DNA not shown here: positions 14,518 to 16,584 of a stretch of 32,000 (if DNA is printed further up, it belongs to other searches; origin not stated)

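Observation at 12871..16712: Candidate uncharacterised amidoligase system: enlarged GCS2-type ligase + GNAT fusion + sigma-r4-like HTH (M20 deacylase adjacent)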

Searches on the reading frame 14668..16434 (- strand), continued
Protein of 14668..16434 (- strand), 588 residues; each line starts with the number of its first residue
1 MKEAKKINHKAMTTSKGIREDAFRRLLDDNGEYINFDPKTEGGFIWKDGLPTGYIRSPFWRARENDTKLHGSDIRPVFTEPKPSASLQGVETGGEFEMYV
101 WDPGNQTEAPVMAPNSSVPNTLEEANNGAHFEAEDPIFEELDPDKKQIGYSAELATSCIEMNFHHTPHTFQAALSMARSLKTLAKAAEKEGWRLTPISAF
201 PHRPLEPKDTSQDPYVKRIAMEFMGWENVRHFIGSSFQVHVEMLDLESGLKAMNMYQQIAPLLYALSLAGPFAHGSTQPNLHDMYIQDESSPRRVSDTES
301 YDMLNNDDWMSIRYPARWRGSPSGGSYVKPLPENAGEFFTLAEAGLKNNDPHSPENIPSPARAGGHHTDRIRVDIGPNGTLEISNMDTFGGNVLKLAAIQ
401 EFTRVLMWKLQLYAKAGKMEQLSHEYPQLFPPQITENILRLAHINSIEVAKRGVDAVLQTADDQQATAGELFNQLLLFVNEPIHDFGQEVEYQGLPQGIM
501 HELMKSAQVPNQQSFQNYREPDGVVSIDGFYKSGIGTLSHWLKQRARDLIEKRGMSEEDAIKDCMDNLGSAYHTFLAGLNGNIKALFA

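Call 28: find_encoding_contigs(protein=P0006, flank=7000, max_places=1)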
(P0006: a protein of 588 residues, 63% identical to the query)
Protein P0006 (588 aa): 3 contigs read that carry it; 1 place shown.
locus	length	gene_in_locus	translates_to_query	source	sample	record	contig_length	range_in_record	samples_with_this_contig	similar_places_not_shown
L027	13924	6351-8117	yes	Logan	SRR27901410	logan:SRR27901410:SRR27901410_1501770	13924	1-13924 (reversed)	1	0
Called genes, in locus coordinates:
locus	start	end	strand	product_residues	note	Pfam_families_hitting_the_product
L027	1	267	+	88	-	?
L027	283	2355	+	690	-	PF01336:tRNA_anti-codon, PF00152:tRNA-synt_2, PF01966:HD (weak)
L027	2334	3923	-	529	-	-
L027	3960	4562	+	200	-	PF01725:Ham1p_like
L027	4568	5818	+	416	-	PF02403:Seryl_tRNA_N, PF00587:tRNA-synt_2b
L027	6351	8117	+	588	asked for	PF04107:GCS2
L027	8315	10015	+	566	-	-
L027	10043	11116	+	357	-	PF01546:Peptidase_M20, PF07687:M20_dimer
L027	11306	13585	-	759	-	PF00912:Transgly, PF00905:Transpeptidase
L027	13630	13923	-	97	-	?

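Call 29: find_encoding_contigs(protein=P0012, flank=7000, max_places=1)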
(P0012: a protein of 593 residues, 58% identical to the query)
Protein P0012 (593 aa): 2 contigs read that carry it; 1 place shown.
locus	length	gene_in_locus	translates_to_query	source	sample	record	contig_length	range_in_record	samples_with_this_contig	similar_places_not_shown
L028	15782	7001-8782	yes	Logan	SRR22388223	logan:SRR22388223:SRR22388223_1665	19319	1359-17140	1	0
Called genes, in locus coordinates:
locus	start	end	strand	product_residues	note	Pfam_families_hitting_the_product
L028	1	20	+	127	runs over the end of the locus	PF10604:Polyketide_cyc2 (weak)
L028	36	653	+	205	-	PF00702:Hydrolase, PF13419:HAD_2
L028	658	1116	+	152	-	PF03449:GreA_GreB_N, PF01272:GreA_GreB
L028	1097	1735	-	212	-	-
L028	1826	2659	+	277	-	-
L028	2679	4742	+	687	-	PF01336:tRNA_anti-codon, PF00152:tRNA-synt_2, PF01966:HD (weak)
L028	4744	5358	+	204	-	PF01725:Ham1p_like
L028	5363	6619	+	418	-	PF02403:Seryl_tRNA_N, PF00587:tRNA-synt_2b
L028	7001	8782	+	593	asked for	PF04107:GCS2 (weak)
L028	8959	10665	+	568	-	-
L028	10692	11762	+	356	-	PF01546:Peptidase_M20, PF07687:M20_dimer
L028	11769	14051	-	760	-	PF00912:Transgly, PF00905:Transpeptidase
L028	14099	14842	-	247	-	PF04203:Sortase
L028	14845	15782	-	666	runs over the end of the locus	-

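Call 30: find_encoding_contigs(protein=P0013, flank=7000, max_places=1)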
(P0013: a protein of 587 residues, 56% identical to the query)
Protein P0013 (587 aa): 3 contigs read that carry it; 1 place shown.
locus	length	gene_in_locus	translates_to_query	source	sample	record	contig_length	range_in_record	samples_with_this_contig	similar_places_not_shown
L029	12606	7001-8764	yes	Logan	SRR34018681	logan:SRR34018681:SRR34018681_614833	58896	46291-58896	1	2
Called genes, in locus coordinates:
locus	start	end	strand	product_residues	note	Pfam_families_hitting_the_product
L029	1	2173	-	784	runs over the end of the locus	PF26449:DUF8128, PF02534:T4SS-DNA_transf (faint), PF01935:DUF87 (weak), PF10412:TrwB_AAD_bind (weak)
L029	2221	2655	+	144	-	-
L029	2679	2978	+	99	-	PF00708:Acylphosphatase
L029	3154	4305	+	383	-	PF05222:AlaDh_PNT_N (weak)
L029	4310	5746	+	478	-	PF00501:AMP-binding (weak)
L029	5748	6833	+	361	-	PF01546:Peptidase_M20, PF07687:M20_dimer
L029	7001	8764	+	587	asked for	PF04107:GCS2 (weak)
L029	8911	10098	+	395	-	-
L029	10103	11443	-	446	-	PF01063:Aminotran_4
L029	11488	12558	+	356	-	PF01546:Peptidase_M20, PF07687:M20_dimer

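Call 31: find_encoding_contigs(protein=P0035, flank=7000, max_places=1)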
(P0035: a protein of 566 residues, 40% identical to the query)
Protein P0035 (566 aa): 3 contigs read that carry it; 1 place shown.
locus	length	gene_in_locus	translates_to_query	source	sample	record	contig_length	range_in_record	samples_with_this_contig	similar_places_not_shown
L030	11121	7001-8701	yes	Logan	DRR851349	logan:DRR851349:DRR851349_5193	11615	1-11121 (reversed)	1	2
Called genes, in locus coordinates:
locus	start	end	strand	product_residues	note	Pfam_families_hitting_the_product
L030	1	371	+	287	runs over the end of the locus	?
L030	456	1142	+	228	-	PF13623:SurA_N_2 (faint), PF09312:SurA_N, PF13624:SurA_N_3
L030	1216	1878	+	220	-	-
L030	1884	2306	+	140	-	-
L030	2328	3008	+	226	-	PF00156:Pribosyltran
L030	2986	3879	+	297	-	PF00850:Hist_deacetyl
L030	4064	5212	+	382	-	PF22025:ThiI_fer, PF02926:THUMP, PF02568:ThiI, PF06508:QueC (weak)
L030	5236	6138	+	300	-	PF05697:Trigger_N, PF05698:Trigger_C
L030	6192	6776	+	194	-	PF18904:DUF5660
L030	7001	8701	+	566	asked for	-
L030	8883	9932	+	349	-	PF00583:Acetyltransf_1, PF13508:Acetyltransf_7 (faint)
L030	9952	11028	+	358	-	PF04389:Peptidase_M28 (faint), PF01546:Peptidase_M20, PF07687:M20_dimer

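Call 37: search_solved_structures(query=A2, max_evalue=10)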
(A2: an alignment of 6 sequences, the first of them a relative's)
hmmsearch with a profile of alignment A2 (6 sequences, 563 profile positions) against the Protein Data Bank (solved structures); distinct sequences matched with E-value up to 10: 2.
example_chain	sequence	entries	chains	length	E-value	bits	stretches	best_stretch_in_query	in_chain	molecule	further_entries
3ie9_A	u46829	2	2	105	1.2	10.7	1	127-203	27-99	Amicyanin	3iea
7xtg_B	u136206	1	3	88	1.4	10.5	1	165-231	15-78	Sakacin-A immunity factor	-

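Call 50: search_protein_representatives(alignment_id=A1)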
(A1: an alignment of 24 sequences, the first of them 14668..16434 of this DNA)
Query: 24 sequences, 592 profile positions. Proteins with E-value up to 0.001 (for the whole library): 172; up to 1e-10: 141; up to 1e-30: 85. The best 150 are listed.
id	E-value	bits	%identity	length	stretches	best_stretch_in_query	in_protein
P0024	3.4e-266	901.1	-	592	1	3-591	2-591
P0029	1.0e-239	813.6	-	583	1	7-591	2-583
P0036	3.7e-222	755.7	-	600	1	9-591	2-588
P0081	5.4e-207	705.6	-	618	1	8-591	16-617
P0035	3.4e-206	703.0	-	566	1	6-590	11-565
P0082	1.8e-205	700.6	-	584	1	4-591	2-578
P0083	4.7e-186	636.5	-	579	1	5-590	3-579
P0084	2.7e-176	604.2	-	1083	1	5-591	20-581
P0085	2.0e-168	578.2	-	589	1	10-591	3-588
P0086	5.8e-159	547.0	-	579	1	5-590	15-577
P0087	1.3e-154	532.7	-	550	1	7-591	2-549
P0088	2.2e-153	528.5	-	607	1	8-591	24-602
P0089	2.5e-151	521.8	-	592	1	6-587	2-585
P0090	8.5e-150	516.7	-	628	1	6-589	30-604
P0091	2.9e-146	505.0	-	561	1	4-591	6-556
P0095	2.9e-126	439.0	-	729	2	75-591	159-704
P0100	3.9e-101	356.0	-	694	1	8-590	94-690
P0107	2.1e-69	251.2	-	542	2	145-581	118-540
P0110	4.9e-62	226.9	-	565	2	155-585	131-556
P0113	3.3e-57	211.0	-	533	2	155-584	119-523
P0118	1.4e-45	172.6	-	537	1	156-583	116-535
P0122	2.1e-43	165.4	-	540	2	144-581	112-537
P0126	7.3e-41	157.0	-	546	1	151-581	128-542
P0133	9.2e-38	146.8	-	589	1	155-584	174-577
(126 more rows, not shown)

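Call 60: list_cluster_members(proteins=[P0084, P0095, P0100, P0107, P0110, P0113, P0118, P0122, P0126, P0133])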
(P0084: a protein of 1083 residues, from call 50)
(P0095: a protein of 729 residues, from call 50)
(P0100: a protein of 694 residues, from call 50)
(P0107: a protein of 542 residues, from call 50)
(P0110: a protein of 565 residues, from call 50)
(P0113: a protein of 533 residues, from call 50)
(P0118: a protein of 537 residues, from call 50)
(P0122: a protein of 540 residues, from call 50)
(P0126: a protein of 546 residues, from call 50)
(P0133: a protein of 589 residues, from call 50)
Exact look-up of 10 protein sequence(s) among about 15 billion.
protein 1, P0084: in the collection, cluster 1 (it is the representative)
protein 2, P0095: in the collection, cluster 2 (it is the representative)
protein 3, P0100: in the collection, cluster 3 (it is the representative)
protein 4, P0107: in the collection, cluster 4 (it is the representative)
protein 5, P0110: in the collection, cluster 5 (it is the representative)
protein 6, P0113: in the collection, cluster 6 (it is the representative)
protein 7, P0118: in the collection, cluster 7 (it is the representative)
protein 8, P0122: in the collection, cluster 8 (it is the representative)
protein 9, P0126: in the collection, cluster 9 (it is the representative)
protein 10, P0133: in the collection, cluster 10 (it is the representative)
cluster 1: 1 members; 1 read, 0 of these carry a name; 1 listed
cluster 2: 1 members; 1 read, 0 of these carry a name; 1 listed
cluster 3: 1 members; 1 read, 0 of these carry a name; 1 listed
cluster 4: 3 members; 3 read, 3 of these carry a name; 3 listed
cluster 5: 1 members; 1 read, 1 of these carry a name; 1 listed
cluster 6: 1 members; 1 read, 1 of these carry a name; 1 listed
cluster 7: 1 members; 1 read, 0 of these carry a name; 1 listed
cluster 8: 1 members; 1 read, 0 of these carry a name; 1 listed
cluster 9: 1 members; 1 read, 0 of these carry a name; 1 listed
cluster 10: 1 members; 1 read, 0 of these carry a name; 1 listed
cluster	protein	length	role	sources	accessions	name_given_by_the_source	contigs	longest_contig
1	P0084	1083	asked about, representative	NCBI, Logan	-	-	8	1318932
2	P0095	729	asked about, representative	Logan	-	-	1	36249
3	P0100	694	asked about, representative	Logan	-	-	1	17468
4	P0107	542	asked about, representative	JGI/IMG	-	gamma-glutamyl:cysteine ligase YbdK (ATP-grasp superfamily)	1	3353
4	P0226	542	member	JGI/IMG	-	gamma-glutamyl:cysteine ligase YbdK (ATP-grasp superfamily)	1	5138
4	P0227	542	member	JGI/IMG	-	gamma-glutamyl:cysteine ligase YbdK (ATP-grasp superfamily)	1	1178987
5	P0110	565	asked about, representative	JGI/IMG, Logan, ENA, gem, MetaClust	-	\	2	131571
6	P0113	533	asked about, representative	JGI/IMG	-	hypothetical protein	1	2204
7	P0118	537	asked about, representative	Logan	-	-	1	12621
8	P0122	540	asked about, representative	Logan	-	-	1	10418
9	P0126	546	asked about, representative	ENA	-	-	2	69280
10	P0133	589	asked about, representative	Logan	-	-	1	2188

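Call 64: search_protein_families(library=pfam, proteins=[L029:8911-10098:+, L029:3154-4305:+, L029:4310-5746:+, L014:9600-11141:+], max_evalue=1)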
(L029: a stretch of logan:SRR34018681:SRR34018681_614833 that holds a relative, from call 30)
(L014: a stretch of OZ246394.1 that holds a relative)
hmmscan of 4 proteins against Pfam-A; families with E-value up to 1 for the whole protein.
L029:8911-10098:+ (395 aa): 0 families

L029:3154-4305:+ (383 aa): 2 families
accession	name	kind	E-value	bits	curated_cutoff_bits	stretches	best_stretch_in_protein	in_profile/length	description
PF05222.21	AlaDh_PNT_N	-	8.8e-07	29.7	30.4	1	61-135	51-126/136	Alanine dehydrogenase/PNT, N-terminal domain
PF01262.27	AlaDh_PNT_C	-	0.011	15.5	23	1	166-261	28-131/214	Alanine dehydrogenase/PNT, C-terminal domain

L029:4310-5746:+ (478 aa): 3 families
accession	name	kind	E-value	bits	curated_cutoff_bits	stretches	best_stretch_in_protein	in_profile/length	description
PF00501.34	AMP-binding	-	3.8e-06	26.4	29.9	1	115-312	170-370/384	AMP-binding enzyme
PF14535.12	AMP-binding_C_2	-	0.00026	21.6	25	1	390-477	21-96/96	AMP-binding enzyme C-terminal domain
PF04443.18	LuxE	-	0.018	14.4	24.9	1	272-360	290-377/391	Acyl-protein synthetase, LuxE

L014:9600-11141:+ (514 aa): 0 families
